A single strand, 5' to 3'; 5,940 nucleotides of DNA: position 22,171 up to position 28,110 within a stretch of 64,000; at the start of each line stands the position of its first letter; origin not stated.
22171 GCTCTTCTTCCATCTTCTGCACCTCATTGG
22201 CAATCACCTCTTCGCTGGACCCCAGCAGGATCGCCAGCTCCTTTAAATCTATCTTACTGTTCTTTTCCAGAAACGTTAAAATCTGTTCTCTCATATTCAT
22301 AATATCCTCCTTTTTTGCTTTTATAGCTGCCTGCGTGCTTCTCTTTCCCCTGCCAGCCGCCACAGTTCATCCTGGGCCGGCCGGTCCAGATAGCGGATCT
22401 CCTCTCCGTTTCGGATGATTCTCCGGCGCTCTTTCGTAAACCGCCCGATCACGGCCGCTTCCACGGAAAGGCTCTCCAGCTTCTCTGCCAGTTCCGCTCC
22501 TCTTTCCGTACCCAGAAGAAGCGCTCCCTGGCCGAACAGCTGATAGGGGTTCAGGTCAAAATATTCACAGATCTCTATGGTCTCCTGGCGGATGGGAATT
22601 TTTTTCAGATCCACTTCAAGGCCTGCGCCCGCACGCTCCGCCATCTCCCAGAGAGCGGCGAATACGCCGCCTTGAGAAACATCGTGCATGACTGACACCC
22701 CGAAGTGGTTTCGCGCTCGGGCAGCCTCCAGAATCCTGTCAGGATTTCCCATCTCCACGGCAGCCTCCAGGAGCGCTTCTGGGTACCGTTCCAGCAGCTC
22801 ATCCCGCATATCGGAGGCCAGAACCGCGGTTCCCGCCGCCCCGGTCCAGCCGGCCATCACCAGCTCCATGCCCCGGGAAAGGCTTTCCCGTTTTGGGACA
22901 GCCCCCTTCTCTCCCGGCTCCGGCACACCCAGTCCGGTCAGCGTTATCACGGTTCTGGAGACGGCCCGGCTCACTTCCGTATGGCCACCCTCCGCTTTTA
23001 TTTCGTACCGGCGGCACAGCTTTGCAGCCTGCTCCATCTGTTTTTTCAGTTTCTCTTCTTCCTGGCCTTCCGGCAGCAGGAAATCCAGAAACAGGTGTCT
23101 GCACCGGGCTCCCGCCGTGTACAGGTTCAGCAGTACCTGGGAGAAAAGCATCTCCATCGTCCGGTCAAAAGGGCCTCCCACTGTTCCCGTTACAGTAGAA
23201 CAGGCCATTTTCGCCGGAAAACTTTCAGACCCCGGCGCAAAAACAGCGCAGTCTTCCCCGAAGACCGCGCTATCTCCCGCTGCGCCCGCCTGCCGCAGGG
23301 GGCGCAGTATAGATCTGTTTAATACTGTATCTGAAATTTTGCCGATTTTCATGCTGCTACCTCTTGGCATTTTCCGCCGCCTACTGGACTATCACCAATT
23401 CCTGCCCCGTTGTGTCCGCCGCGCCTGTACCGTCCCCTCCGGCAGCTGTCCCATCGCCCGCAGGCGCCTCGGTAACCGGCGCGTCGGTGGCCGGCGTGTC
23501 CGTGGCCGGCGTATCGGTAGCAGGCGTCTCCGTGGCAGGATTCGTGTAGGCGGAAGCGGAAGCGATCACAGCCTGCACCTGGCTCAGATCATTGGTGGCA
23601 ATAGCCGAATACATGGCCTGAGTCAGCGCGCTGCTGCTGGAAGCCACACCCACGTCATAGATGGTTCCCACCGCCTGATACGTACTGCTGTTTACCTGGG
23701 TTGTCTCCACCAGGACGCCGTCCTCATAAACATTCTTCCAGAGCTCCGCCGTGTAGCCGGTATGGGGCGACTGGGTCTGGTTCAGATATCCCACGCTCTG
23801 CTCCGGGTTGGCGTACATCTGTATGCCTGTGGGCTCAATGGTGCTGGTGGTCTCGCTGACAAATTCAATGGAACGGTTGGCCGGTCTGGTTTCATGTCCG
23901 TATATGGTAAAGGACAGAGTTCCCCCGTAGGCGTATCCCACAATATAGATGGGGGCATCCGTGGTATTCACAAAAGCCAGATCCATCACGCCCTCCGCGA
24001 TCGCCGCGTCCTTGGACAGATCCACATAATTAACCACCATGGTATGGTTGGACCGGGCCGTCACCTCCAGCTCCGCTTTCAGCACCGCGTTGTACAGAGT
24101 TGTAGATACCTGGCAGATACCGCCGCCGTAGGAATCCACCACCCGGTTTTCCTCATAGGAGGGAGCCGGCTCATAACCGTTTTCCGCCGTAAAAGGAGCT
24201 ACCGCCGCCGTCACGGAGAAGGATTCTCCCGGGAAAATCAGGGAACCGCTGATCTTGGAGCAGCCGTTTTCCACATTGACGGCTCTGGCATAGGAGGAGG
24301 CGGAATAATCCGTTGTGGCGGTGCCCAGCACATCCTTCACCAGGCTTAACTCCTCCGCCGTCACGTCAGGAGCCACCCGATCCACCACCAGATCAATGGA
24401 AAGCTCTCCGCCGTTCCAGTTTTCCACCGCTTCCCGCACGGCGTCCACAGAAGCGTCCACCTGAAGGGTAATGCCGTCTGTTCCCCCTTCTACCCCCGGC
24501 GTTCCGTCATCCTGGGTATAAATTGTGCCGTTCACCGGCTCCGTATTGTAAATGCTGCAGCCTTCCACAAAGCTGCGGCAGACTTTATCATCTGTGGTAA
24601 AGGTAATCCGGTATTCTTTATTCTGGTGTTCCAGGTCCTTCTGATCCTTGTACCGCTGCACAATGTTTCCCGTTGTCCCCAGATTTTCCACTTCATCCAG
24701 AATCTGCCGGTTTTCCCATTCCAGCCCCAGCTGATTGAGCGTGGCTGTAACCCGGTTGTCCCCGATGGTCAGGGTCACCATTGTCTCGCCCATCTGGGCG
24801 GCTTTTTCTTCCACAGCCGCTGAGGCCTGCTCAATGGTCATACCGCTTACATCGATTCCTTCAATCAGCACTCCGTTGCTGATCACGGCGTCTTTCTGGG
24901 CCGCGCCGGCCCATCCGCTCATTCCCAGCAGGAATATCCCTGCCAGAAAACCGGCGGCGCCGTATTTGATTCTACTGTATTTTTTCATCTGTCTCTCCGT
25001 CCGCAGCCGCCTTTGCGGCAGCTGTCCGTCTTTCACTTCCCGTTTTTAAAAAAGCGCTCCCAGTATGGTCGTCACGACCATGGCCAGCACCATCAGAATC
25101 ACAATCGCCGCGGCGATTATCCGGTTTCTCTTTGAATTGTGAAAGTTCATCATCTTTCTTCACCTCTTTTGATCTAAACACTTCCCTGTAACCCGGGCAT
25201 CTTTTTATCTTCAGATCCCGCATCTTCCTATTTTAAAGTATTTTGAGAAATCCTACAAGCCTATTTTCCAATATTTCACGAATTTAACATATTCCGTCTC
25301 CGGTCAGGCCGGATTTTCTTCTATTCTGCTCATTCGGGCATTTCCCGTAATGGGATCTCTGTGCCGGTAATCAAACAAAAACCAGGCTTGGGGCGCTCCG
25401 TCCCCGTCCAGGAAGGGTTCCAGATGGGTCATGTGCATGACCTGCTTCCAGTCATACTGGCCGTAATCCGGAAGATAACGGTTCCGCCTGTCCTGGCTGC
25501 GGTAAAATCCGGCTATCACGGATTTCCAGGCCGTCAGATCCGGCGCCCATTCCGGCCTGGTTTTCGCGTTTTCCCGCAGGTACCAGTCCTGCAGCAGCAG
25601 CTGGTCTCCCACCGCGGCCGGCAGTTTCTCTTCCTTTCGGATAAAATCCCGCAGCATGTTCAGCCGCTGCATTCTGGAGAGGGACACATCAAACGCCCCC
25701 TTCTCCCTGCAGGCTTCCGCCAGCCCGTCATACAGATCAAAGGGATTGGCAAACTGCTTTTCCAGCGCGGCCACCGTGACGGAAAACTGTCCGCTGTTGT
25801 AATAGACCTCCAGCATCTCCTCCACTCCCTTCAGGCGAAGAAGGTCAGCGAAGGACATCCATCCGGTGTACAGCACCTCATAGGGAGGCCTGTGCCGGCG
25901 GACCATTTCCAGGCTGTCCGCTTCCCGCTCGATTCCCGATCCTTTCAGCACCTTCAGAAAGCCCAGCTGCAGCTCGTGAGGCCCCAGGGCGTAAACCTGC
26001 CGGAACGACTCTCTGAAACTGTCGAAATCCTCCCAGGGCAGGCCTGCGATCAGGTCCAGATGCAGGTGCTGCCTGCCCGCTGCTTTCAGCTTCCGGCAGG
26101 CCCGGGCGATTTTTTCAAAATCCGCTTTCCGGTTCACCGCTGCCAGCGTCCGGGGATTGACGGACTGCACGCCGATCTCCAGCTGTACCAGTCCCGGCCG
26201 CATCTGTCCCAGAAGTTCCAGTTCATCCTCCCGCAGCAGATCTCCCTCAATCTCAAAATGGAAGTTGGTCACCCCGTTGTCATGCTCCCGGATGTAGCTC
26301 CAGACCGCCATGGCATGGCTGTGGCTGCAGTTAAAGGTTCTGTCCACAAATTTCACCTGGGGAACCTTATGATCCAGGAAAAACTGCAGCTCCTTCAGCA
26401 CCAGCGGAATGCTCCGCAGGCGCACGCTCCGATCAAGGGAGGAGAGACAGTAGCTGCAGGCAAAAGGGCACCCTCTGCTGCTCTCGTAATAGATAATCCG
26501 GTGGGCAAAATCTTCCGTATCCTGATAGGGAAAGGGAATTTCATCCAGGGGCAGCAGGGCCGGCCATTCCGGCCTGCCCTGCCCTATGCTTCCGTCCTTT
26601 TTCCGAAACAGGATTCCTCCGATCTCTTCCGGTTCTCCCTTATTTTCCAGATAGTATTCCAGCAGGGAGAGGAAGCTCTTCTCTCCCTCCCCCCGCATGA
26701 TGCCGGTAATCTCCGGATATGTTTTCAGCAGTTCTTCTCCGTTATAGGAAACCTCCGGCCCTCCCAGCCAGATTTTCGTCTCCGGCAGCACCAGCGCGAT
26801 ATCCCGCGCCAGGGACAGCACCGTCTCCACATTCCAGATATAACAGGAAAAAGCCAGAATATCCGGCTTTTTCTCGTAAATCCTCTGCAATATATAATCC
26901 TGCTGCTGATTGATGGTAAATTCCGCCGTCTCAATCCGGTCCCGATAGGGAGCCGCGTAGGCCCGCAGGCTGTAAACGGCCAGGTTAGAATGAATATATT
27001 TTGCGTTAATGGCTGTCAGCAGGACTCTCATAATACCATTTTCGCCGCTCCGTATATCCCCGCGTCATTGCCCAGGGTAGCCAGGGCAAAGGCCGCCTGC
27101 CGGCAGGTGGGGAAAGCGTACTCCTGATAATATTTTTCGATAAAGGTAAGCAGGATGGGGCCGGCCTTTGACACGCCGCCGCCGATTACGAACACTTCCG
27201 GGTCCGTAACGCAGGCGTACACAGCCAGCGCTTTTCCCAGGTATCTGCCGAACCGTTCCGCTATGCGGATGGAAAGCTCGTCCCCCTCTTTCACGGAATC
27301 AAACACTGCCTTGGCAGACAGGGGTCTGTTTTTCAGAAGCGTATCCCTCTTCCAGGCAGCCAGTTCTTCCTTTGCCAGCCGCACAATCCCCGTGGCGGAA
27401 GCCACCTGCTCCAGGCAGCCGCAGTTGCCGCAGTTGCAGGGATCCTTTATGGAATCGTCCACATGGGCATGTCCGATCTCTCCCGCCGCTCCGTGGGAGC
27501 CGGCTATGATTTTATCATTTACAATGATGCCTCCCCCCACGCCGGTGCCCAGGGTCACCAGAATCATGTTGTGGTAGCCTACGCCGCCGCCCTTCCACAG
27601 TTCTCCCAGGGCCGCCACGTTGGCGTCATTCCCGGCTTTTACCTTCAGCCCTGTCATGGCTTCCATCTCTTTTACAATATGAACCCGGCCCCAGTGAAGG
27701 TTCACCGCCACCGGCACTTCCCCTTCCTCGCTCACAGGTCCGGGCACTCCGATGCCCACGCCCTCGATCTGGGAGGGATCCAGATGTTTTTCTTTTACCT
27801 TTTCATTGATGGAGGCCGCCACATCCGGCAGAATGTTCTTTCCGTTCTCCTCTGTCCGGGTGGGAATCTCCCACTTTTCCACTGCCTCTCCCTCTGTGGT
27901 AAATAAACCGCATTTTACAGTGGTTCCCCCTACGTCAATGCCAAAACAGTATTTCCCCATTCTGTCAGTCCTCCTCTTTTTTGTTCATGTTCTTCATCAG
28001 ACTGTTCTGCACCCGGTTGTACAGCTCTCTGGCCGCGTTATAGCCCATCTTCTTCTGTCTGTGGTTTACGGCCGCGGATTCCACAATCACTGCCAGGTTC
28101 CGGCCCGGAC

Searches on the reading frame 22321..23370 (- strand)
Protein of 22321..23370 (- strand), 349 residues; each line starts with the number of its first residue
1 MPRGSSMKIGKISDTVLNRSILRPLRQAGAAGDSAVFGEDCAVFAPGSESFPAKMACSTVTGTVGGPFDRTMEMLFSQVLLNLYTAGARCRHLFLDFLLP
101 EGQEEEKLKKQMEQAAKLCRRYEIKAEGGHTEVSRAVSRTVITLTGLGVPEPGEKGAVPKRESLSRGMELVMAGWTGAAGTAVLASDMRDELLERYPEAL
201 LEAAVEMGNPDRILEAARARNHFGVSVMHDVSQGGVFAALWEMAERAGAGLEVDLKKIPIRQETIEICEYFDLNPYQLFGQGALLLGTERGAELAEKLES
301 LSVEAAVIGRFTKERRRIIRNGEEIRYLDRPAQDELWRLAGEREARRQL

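Call 35: search_protein_families(library=pfam, proteins=[window:22321-23370:-], max_evalue=0.00001)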
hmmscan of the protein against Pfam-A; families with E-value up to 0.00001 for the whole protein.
window:22321-23370:- (349 aa): 2 families
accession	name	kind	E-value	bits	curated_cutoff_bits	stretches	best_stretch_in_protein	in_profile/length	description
PF02769.27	AIRS_C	-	3.5e-16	60.2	23.1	1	169-316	5-150/156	AIR synthase related protein, C-terminal domain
PF00586.29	AIRS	-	2e-06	28.6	24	1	69-149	33-111/112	AIR synthase related protein, N-terminal domain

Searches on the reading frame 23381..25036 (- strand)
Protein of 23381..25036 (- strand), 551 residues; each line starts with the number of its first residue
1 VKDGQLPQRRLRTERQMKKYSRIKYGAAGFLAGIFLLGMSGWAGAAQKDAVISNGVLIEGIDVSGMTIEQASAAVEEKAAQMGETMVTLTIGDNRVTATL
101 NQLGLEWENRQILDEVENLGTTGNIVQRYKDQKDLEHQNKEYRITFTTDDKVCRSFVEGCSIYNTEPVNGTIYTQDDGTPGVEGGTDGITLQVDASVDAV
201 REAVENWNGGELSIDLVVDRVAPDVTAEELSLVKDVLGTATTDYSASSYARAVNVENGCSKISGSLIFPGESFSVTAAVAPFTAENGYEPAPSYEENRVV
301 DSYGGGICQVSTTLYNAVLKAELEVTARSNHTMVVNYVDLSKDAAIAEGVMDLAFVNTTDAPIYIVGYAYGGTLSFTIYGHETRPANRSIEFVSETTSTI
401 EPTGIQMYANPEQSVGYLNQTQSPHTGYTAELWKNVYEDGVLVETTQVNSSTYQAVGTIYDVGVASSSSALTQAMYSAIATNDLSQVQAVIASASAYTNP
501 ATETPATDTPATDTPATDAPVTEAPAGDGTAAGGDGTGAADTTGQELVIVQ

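Call 35: search_protein_families(library=pfam, proteins=[window:23381-25036:-], max_evalue=0.00001)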
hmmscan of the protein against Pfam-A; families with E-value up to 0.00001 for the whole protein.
window:23381-25036:- (551 aa): 2 families
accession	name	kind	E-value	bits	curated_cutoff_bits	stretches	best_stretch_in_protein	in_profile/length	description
PF04294.18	VanW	-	2.9e-44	150.2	27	1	251-379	2-130/130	VanW like protein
PF12229.13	PG_binding_4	-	8.5e-09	36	22.1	1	98-206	3-110/117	Putative peptidoglycan binding domain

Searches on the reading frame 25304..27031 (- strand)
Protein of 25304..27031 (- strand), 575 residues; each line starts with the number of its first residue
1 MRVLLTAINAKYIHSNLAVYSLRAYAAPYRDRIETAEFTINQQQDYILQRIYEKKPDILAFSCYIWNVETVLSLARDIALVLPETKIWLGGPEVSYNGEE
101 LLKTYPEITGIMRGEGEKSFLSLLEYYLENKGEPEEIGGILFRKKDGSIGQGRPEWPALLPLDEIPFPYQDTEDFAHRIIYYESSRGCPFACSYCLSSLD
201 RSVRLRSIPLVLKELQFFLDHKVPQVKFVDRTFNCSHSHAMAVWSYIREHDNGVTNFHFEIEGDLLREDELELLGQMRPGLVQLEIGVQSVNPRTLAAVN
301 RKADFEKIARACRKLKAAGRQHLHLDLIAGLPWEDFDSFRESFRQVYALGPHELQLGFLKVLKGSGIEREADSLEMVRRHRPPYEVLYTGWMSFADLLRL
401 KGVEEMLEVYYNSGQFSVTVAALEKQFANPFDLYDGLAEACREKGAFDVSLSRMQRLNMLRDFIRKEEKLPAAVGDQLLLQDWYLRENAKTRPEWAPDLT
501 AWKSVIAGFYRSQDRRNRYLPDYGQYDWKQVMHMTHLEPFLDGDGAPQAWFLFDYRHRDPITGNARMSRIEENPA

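Call 35: search_protein_families(library=pfam, proteins=[window:25304-27031:-], max_evalue=0.00001)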
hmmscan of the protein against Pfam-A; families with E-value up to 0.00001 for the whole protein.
window:25304-27031:- (575 aa): 3 families
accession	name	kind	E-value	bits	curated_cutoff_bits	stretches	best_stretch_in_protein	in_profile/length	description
PF13311.11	DUF4080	-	4.8e-49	167.5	22.9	1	375-540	4-171/188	Protein of unknown function (DUF4080)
PF04055.27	Radical_SAM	-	2.3e-18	67.3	29.5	1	183-344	2-164/166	Radical SAM superfamily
PF02310.24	B12-binding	-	4.1e-17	62.6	32.1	1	7-122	5-119/121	B12 binding domain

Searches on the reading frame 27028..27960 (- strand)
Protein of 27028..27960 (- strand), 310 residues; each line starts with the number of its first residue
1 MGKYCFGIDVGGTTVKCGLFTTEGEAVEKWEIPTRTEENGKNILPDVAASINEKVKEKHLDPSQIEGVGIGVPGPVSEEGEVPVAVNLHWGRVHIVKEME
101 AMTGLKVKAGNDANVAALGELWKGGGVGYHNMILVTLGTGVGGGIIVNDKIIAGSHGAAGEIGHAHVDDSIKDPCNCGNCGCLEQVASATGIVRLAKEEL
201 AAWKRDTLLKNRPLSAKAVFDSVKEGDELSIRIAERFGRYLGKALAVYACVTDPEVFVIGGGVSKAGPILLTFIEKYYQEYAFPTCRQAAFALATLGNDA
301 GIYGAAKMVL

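Call 35: search_protein_families(library=pfam, proteins=[window:27028-27960:-], max_evalue=0.00001)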
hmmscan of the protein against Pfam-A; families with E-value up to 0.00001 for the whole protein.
window:27028-27960:- (310 aa): 2 families
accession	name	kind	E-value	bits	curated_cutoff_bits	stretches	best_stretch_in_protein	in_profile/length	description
PF00480.26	ROK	-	1e-66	225.9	22.9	1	5-309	1-291/294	ROK family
PF01869.26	BcrAD_BadFG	-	1e-09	38.8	31.5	1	7-74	2-71/271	BadF/BadG/BcrA/BcrD ATPase family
